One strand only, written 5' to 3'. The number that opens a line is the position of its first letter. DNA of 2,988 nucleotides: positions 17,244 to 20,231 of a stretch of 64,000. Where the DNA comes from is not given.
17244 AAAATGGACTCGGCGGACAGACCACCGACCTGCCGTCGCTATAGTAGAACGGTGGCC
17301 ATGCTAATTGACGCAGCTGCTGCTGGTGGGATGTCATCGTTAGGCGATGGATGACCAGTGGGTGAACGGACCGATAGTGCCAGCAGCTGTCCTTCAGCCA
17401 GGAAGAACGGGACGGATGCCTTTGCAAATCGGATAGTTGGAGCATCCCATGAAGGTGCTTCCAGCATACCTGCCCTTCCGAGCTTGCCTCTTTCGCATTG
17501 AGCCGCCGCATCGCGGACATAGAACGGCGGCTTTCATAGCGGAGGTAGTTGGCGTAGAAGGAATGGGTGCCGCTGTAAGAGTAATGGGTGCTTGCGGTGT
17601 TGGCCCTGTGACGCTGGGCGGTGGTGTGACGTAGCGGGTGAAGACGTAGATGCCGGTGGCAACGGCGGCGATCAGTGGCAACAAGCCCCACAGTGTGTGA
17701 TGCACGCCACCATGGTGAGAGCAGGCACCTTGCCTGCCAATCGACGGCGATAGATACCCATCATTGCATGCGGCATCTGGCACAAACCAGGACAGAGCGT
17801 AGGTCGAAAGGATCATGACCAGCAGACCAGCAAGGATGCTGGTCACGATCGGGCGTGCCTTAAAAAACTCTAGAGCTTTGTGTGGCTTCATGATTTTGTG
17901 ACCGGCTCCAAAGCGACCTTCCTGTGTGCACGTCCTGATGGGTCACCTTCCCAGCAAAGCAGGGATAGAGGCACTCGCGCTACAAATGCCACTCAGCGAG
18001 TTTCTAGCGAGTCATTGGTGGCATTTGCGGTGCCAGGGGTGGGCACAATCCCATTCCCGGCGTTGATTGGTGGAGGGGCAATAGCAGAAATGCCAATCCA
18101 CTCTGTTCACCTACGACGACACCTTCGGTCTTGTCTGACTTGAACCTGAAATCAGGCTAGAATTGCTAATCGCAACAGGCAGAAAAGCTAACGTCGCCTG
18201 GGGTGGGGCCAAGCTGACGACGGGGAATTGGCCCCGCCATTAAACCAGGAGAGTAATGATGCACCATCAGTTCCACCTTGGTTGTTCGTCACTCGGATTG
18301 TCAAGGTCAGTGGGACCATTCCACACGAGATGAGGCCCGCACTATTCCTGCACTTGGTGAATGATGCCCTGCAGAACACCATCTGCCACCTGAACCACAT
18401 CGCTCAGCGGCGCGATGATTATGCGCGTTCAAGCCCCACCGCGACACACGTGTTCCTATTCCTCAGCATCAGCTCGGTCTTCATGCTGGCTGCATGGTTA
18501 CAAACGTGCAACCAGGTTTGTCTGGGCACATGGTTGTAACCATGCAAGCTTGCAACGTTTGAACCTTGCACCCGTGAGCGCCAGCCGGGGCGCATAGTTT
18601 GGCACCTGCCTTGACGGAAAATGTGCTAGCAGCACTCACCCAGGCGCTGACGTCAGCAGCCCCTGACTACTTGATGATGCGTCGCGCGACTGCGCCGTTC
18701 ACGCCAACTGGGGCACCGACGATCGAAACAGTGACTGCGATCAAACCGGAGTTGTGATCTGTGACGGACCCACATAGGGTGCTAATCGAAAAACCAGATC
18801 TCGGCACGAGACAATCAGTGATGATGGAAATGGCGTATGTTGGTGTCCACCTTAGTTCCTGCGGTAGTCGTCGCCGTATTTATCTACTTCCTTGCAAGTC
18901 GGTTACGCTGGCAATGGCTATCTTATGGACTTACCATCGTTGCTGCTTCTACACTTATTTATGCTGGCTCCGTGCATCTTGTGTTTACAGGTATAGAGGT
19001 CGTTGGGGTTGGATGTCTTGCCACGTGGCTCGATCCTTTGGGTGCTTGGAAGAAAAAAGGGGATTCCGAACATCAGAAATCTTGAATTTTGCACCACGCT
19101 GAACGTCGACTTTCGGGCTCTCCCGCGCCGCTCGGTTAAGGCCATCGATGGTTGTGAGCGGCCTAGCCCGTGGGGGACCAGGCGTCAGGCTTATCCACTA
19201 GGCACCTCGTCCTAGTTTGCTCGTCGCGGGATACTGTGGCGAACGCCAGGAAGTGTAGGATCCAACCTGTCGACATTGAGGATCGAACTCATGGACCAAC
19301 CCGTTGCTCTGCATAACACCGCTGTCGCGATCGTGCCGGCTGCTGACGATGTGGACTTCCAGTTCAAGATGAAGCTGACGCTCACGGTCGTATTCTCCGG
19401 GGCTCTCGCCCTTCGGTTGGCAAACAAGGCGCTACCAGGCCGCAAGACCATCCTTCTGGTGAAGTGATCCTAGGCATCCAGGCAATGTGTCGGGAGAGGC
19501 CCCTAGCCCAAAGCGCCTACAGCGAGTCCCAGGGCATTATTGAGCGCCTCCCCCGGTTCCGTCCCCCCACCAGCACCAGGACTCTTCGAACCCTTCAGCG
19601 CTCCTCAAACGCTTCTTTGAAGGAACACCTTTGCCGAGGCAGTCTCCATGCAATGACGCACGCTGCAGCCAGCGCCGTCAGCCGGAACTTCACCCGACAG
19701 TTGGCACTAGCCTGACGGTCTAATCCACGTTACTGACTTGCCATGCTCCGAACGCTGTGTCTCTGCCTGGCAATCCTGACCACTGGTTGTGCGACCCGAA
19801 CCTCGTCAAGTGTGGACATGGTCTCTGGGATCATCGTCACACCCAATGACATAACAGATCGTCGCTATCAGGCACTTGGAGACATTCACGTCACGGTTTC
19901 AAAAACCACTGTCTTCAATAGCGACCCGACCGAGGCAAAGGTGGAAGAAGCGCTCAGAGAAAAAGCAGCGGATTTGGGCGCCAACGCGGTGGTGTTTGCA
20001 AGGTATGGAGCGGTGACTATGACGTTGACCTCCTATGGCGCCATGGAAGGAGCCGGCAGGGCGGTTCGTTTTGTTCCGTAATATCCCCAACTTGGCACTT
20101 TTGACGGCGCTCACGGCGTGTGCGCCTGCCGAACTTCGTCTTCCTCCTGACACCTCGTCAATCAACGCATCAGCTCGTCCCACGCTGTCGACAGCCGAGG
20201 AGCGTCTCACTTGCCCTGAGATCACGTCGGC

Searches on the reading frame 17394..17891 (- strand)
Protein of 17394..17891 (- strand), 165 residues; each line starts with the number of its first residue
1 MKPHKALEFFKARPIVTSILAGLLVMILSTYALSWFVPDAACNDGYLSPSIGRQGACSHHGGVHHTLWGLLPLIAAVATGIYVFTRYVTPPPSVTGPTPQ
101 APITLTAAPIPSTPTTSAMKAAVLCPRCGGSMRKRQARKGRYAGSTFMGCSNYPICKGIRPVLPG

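Call 13: search_protein_families(library=pfam, proteins=[window:17394-17891:-], max_evalue=0.01)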
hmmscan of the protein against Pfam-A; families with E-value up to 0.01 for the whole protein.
window:17394-17891:- (165 aa): 2 families
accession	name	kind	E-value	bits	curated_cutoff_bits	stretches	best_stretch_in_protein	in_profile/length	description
PF01396.24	Zn_ribbon_Top1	-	2e-10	40.7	32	1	123-162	2-36/39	Topoisomerase DNA binding C4 zinc finger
PF12587.13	DUF3761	-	0.00019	22.3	29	1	40-64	55-79/82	Protein of unknown function (DUF3761)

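Call 48: search_protein_families(library=phrogs, proteins=[window:17394-17891:-], max_evalue=0.01)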
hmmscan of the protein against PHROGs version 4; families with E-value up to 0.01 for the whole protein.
window:17394-17891:- (165 aa): 0 families

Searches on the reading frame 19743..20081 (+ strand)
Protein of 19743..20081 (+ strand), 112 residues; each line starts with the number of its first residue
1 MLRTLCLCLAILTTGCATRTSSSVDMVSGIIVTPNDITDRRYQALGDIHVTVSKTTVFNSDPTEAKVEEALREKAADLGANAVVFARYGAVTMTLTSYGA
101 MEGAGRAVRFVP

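Call 77: search_protein_families(library=pfam, proteins=[window:19743-20081:+], max_evalue=0.01)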
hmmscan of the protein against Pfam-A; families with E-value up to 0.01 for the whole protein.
window:19743-20081:+ (112 aa): 2 families
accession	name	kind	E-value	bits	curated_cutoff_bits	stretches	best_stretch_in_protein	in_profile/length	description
PF13698.11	DUF4156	-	0.0032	18.3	28.9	1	42-87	21-69/90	Domain of unknown function (DUF4156)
PF01906.23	YbjQ_1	-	0.0043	18.1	23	1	21-93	15-87/103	Putative heavy-metal-binding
